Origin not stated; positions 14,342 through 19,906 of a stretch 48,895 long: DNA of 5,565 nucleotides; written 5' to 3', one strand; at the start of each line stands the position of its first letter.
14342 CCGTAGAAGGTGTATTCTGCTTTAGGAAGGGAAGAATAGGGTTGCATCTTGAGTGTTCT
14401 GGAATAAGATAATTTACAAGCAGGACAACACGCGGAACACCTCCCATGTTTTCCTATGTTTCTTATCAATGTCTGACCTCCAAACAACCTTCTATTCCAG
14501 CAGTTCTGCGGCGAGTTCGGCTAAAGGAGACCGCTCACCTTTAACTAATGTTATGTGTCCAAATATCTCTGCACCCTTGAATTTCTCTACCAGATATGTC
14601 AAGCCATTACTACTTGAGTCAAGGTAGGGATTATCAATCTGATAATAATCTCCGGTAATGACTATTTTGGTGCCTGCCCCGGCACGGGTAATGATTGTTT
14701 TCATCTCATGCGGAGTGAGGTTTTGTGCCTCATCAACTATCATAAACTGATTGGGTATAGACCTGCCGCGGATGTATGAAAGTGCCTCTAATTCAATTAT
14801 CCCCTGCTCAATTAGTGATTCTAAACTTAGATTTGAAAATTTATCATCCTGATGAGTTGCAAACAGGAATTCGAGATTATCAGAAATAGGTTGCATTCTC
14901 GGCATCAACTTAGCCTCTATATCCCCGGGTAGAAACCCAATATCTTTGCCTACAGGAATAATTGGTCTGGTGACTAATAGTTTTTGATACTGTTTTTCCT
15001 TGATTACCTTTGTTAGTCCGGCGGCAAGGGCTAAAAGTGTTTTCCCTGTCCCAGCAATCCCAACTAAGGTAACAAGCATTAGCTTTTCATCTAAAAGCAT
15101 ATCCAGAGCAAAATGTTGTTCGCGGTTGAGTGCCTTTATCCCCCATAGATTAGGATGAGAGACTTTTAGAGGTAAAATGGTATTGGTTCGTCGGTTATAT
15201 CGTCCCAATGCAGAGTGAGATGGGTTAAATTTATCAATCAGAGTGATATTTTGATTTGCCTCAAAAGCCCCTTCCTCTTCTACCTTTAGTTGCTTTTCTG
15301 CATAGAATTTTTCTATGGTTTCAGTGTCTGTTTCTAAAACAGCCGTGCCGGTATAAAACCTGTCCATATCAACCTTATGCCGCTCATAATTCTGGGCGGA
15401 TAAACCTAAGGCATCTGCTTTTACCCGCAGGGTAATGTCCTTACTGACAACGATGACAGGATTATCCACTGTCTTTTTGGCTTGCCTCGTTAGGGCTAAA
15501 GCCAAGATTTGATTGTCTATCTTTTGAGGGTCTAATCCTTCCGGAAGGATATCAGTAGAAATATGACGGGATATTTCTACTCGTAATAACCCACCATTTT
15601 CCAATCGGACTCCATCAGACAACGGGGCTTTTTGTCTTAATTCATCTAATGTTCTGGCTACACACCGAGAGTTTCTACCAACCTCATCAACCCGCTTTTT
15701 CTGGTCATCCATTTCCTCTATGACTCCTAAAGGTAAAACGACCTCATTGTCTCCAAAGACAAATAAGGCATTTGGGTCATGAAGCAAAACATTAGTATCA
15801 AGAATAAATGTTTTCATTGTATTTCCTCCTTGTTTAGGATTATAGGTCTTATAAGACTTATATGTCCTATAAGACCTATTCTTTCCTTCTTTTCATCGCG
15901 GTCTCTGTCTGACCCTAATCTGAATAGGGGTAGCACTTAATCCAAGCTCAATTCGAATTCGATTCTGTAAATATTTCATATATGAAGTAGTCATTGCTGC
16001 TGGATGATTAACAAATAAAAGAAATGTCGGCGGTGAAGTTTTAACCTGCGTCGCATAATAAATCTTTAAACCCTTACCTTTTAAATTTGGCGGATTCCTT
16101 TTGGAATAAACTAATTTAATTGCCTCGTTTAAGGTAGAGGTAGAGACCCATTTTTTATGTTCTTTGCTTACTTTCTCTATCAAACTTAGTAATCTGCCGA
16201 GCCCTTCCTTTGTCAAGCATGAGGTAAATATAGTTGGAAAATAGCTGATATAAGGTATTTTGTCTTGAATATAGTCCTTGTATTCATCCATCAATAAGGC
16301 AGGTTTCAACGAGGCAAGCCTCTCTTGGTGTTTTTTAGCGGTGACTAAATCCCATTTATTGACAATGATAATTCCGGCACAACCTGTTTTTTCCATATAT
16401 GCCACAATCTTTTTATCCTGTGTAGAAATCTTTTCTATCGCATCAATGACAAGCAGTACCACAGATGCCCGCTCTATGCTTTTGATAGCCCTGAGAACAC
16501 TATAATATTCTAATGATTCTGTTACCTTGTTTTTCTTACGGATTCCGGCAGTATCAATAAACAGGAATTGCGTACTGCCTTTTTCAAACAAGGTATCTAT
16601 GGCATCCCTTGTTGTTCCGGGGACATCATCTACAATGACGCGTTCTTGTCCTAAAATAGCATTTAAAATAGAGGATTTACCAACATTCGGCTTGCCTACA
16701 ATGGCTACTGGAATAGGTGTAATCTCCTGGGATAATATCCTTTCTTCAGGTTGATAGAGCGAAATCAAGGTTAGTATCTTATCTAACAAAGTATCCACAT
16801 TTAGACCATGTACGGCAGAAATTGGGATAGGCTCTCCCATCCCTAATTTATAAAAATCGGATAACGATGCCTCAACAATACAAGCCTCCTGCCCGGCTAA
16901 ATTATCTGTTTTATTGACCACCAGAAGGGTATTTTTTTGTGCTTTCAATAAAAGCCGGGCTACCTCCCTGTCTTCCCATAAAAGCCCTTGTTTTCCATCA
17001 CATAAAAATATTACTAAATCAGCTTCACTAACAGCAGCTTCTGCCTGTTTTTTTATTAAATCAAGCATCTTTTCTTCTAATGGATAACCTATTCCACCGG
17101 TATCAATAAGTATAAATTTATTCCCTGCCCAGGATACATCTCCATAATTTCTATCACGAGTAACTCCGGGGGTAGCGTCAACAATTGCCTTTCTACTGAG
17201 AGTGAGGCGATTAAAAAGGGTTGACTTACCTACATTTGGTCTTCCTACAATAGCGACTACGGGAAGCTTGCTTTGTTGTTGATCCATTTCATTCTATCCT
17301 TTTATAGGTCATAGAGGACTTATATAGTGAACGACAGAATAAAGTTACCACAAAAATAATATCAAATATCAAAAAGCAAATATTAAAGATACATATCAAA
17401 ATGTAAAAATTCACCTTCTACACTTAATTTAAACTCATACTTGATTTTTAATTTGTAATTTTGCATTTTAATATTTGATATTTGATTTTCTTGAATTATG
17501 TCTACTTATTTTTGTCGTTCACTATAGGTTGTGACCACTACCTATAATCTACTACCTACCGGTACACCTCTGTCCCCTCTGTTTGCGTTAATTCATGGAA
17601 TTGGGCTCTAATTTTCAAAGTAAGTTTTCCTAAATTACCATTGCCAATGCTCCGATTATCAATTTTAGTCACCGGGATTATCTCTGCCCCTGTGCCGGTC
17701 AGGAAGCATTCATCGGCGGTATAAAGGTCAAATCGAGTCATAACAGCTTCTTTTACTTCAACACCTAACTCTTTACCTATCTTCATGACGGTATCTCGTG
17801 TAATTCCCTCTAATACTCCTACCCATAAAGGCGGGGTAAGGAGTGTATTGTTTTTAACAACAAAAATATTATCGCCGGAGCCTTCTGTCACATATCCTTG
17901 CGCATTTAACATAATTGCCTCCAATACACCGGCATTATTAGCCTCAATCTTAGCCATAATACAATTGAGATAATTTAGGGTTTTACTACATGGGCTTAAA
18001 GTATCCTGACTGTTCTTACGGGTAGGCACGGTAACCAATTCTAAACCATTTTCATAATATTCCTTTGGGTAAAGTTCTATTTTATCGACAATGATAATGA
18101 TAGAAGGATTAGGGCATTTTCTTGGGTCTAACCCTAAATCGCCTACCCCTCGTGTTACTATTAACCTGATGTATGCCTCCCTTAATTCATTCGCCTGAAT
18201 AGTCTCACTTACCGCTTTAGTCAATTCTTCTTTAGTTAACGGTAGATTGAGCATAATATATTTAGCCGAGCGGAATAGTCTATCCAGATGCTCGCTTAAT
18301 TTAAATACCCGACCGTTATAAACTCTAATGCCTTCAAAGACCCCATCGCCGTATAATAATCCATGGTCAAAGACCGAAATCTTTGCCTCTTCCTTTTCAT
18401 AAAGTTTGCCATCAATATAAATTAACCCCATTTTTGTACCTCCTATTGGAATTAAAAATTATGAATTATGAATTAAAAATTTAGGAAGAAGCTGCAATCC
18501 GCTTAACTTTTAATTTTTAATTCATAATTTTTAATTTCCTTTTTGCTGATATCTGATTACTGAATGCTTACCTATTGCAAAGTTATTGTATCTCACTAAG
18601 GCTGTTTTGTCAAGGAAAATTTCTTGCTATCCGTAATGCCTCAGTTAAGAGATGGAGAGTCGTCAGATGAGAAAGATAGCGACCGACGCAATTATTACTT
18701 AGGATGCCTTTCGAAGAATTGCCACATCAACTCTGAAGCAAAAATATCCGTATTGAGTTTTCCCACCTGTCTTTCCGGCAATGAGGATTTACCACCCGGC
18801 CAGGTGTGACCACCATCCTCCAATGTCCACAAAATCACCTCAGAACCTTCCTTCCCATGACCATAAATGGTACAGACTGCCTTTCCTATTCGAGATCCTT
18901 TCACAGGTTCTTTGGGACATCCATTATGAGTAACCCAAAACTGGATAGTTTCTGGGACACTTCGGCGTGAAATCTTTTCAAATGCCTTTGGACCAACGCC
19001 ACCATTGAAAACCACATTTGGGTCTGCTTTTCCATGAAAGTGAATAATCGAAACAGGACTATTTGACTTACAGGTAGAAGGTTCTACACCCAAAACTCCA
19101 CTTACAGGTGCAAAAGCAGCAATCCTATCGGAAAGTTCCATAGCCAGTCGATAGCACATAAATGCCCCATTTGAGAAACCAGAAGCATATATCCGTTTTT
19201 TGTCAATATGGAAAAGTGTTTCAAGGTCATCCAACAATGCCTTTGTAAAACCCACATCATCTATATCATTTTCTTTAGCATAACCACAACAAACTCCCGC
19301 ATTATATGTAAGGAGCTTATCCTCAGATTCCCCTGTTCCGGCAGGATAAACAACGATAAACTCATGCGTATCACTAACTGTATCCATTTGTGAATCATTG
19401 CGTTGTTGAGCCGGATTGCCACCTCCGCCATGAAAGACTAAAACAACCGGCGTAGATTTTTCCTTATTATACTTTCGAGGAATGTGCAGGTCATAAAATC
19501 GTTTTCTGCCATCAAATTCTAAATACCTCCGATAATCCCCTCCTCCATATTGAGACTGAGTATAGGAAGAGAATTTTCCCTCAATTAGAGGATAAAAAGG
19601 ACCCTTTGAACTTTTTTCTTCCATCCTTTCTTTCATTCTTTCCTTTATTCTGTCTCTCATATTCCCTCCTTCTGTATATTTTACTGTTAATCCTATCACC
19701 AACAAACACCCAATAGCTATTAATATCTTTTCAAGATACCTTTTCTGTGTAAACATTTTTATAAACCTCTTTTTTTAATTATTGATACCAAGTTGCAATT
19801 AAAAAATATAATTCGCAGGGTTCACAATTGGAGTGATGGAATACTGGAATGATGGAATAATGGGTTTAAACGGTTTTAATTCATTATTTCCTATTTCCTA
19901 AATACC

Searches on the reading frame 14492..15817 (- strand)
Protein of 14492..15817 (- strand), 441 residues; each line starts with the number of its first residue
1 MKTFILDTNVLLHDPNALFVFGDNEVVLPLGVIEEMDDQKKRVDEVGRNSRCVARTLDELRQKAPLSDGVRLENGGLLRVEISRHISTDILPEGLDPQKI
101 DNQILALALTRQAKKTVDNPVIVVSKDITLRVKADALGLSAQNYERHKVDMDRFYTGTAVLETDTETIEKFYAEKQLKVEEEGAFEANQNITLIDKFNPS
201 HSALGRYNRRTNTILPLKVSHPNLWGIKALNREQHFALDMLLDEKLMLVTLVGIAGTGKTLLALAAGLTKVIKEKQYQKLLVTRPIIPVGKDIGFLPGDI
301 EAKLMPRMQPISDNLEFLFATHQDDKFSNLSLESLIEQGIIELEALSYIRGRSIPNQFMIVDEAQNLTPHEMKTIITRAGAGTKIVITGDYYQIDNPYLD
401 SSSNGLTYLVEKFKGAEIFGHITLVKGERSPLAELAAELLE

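Call 16: search_protein_families(library=pfam, proteins=[window:14492-15817:-], max_evalue=0.001)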
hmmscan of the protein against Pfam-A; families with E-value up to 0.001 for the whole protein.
window:14492-15817:- (441 aa): 5 families
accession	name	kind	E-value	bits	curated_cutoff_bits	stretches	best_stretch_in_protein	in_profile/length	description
PF02562.22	PhoH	-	9.9e-50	169.3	27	1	227-426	2-188/205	PhoH-like protein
PF13638.12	PIN_4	-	1.8e-28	99.9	21.9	1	4-145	1-132/132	PIN domain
PF13604.12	AAA_30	-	1.2e-09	38.6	27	0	355-394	88-128/191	AAA domain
PF13245.12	AAA_19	-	8.7e-06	26.4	25.1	0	351-394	86-129/134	AAA domain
PF13401.12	AAA_22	-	6e-05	23.8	27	1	248-390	7-123/130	AAA domain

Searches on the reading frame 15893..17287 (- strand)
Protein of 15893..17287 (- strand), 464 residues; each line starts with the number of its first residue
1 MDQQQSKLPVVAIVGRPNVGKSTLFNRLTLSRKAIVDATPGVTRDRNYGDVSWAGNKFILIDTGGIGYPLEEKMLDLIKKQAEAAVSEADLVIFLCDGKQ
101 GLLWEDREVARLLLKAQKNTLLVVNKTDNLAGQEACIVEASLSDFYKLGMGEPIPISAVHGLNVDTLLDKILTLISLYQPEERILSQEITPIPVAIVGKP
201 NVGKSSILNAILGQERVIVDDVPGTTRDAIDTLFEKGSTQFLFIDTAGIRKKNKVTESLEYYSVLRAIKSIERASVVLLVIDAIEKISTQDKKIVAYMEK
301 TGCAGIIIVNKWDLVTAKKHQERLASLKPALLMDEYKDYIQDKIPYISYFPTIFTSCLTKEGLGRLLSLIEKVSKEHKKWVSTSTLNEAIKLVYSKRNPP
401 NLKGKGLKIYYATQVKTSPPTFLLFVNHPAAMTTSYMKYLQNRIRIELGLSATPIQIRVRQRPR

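Call 16: search_protein_families(library=pfam, proteins=[window:15893-17287:-], max_evalue=0.001)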
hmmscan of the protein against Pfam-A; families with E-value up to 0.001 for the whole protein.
window:15893-17287:- (464 aa): 19 families
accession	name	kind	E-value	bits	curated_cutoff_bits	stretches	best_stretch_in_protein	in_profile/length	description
PF01926.29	MMR_HSR1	-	5.1e-58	194.5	21.9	2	11-126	2-113/113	50S ribosome-binding GTPase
PF14714.11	KH_dom-like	-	1.2e-27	96.5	27.3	1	381-460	2-81/81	KH-domain-like of EngA bacterial GTPase enzymes, C-terminal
PF02421.24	FeoB_N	-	2e-27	96.1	27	2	11-171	3-156/156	Ferrous iron transport protein B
PF00009.33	GTP_EFTU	-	8.2e-25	87.9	26.5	2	9-175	4-186/188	Elongation factor Tu GTP binding domain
PF00350.29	Dynamin_N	-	3.4e-13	50.4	27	1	194-226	1-33/168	Dynamin family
PF02492.25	cobW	-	7.2e-11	42.4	20.7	1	230-325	74-166/180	CobW/HypB/UreG, nucleotide-binding domain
PF03193.22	RsgA_GTPase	-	8.7e-10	39.1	30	0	185-226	100-141/174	RsgA GTPase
PF04548.22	AIG1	-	5.6e-09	36.1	27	1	195-300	4-109/212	AIG1 family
PF00005.33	ABC_tran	-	4.8e-05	24.4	25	0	194-222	14-42/137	ABC transporter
PF08477.19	Roc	-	7.4e-05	23.4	27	0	194-282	2-88/119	Ras of Complex, Roc, domain of DAPkinase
PF16897.10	MMR_HSR1_Xtn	-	0.00011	22.5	35.2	0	119-174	57-103/106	C-terminal region of MMR_HSR1 domain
PF20720.3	nSTAND3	-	0.00016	21.9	27.2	0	194-293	20-120/155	Novel STAND NTPase 3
PF00025.27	Arf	-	0.00018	21.5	22.3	0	194-328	17-141/174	ADP-ribosylation factor family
PF13479.12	AAA_24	-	0.00019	21.8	27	0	193-287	4-76/195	AAA domain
PF13238.12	AAA_18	-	0.00035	21.5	29.4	0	11-33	1-21/128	AAA domain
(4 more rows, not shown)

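Call 68: find_homologous_proteins(query=window:15893-17287:-, max_evalue=1e-40)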
Query window:15893-17287:- (464 aa): 8000 proteins with E <= 1e-40 among 8000 candidates; the best 120 are listed.
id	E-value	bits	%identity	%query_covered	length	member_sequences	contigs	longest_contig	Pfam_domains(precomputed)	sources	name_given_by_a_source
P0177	0.0e+0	1017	100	100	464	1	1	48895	PF02492.26,PF01926.30,PF00350.30,PF02421.25,PF00009.34,PF03193.23,PF14714.12,PF04548.23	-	-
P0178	1.7e-245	833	82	100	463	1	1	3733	PF02492.26,PF01926.30,PF00005.34,PF08477.20,PF00350.30,PF02421.25,PF00009.34,PF03193.23,PF14714.12,PF04548.23,PF20720.4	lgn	-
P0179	5.1e-242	821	83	98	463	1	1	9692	PF02492.26,PF01926.30,PF00025.28,PF08477.20,PF00350.30,PF02421.25,PF00009.34,PF03193.23,PF14714.12,PF04548.23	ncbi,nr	ncbi:MAG: ribosome biogenesis GTPase Der [bacterium]|nr:ribosome biogenesis GTPase Der [bacterium]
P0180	1.6e-239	813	80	100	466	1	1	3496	PF02492.26,PF01926.30,PF00025.28,PF00005.34,PF08477.20,PF00350.30,PF02421.25,PF00009.34,PF03193.23,PF14714.12,PF04548.23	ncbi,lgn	-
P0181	7.0e-196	669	68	98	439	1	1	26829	PF02492.26,PF01926.30,PF00005.34,PF00350.30,PF02421.25,PF00009.34,PF03193.23,PF03308.23,PF14714.12,PF16897.11,PF04548.23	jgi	-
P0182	3.3e-195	667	68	98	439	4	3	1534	PF01926.30,PF00025.28,PF08477.20,PF00350.30,PF03193.23,PF16897.11,PF04548.23,PF02492.26,PF00005.34,PF02421.25,PF00009.34,PF14714.12,PF00071.29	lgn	-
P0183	1.5e-193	662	68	98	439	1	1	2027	PF01926.30,PF08477.20,PF00350.30,PF03193.23,PF16897.11,PF04548.23,PF02492.26,PF13479.13,PF02421.25,PF00009.34,PF03308.23,PF14714.12,PF00071.29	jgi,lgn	-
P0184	6.4e-192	656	67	99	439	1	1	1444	PF01926.30,PF00025.28,PF08477.20,PF00350.30,PF03193.23,PF16897.11,PF04548.23,PF02492.26,PF02421.25,PF00009.34,PF14714.12,PF00071.29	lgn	-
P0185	2.8e-191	654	66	98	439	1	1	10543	PF01926.30,PF00025.28,PF08477.20,PF00350.30,PF03193.23,PF16897.11,PF04548.23,PF02492.26,PF00005.34,PF02421.25,PF00009.34,PF03308.23,PF14714.12,PF20720.4,PF00071.29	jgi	-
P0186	6.2e-191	653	68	98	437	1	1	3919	PF01926.30,PF08477.20,PF00350.30,PF03193.23,PF16897.11,PF04548.23,PF02492.26,PF00005.34,PF02421.25,PF00009.34,PF14714.12,PF00071.29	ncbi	ncbi:MAG: ribosome biogenesis GTPase Der [bacterium]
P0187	4.0e-188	644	65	98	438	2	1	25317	PF01926.30,PF00025.28,PF08477.20,PF00350.30,PF03193.23,PF16897.11,PF04548.23,PF02492.26,PF00005.34,PF02421.25,PF00009.34,PF14714.12,PF00071.29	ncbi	ncbi:MAG: ribosome biogenesis GTPase Der [bacterium]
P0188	1.5e-185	635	65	99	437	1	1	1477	PF01926.30,PF00025.28,PF08477.20,PF00350.30,PF03193.23,PF16897.11,PF04548.23,PF02492.26,PF00005.34,PF02421.25,PF00009.34,PF14714.12,PF00071.29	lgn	-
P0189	5.4e-184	630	64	98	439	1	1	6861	PF01926.30,PF00025.28,PF00350.30,PF03193.23,PF16897.11,PF04548.23,PF02492.26,PF00005.34,PF02421.25,PF00009.34,PF03308.23,PF14714.12,PF00071.29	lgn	-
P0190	4.8e-150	518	54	98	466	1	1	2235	PF01926.30,PF09439.17,PF08477.20,PF00350.30,PF02421.25,PF00009.34,PF03193.23,PF14714.12,PF04548.23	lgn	-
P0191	5.2e-146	505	54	98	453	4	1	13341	PF01926.30,PF09439.17,PF08477.20,PF00350.30,PF13401.13,PF03193.23,PF04548.23,PF00005.34,PF02421.25,PF00009.34,PF14714.12,PF00071.29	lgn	-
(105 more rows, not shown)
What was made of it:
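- Tried and rejected: Taxonomic placement through the Der GTPase failed: the nearest named taxa are below 50% identical (call 68).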

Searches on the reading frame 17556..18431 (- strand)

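Call 16: search_protein_families(library=pfam, proteins=[window:17556-18431:-], max_evalue=0.001)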
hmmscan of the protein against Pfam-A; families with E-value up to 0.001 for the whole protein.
window:17556-18431:- (291 aa): 1 family
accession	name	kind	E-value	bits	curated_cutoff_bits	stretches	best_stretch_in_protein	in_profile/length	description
PF01063.24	Aminotran_4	-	1e-65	222.2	28.5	1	30-257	1-223/223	Amino-transferase class IV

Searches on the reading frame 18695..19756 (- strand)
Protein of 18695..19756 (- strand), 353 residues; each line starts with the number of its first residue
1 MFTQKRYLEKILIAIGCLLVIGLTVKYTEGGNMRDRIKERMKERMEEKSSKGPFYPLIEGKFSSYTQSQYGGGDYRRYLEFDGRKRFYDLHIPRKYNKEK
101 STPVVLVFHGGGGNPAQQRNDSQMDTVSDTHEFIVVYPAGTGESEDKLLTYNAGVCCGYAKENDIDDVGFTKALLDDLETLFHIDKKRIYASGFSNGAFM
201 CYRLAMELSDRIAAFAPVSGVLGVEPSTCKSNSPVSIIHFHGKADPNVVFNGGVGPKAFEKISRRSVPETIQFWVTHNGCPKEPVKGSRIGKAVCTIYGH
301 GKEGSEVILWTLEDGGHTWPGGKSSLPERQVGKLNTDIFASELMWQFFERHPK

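Call 16: search_protein_families(library=pfam, proteins=[window:18695-19756:-], max_evalue=0.001)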
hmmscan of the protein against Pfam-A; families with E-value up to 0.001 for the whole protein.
window:18695-19756:- (353 aa): 3 families
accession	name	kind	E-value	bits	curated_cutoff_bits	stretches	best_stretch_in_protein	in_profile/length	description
PF02230.22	Abhydrolase_2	-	3.2e-07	30.8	23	1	181-250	101-172/217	Phospholipase/Carboxylesterase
PF10503.15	Esterase_PHB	-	2e-05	24.4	23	1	88-254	3-162/219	Esterase PHB depolymerase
PF00561.26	Abhydrolase_1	-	2.9e-05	24.3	25.8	1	103-220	1-102/245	alpha/beta hydrolase fold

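Call 34: search_protein_families(library=ncbifam, proteins=[window:18695-19756:-], max_evalue=1)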
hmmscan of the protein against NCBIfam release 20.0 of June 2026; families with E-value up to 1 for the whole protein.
window:18695-19756:- (353 aa): 8 families
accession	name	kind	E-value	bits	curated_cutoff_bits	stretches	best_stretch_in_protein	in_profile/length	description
NF050058.1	e_dPHAscl_type1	hypoth_equivalog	1.2e-48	165.9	150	1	82-348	4-276/276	extracellular catalytic domain type 1 short-chain-length polyhydroxyalkanoate depolymerase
TIGR01840.1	esterase_phb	subfamily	3.4e-13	49.6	107.85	1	91-221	4-129/213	PHB depolymerase family esterase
NF050059.1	e_dPHAscl_type2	hypoth_equivalog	4.2e-07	29.6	280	2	182-220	4-42/305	extracellular catalytic domain type 2 short-chain-length polyhydroxyalkanoate depolymerase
NF053518.1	DipepPtdsDpp5Prph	equivalog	1.4e-05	23.8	900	1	88-225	411-544/655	dipeptidyl-peptidase Dpp5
NF050057.1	e_dPHAmcl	equivalog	6.2e-05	22.4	270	1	131-248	85-205/252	extracellular medium-chain-length polyhydroxyalkanoate depolymerase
NF047577.1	quino_deg_MhqD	equivalog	0.061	13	325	1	99-276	9-179/195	methylhydroquinone degradation carboxylesterase MhqD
NF045632.1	hydroxlase_HsaD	equivalog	0.13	11.2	400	1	98-153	31-86/290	4,5:9,10-diseco-3-hydroxy-5,9,17-trioxoandrosta-1(10),2-diene-4-oate hydrolase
NF003460.0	PRK05077.1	equivalog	0.16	10.7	477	1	171-220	249-298/414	esterase FrsA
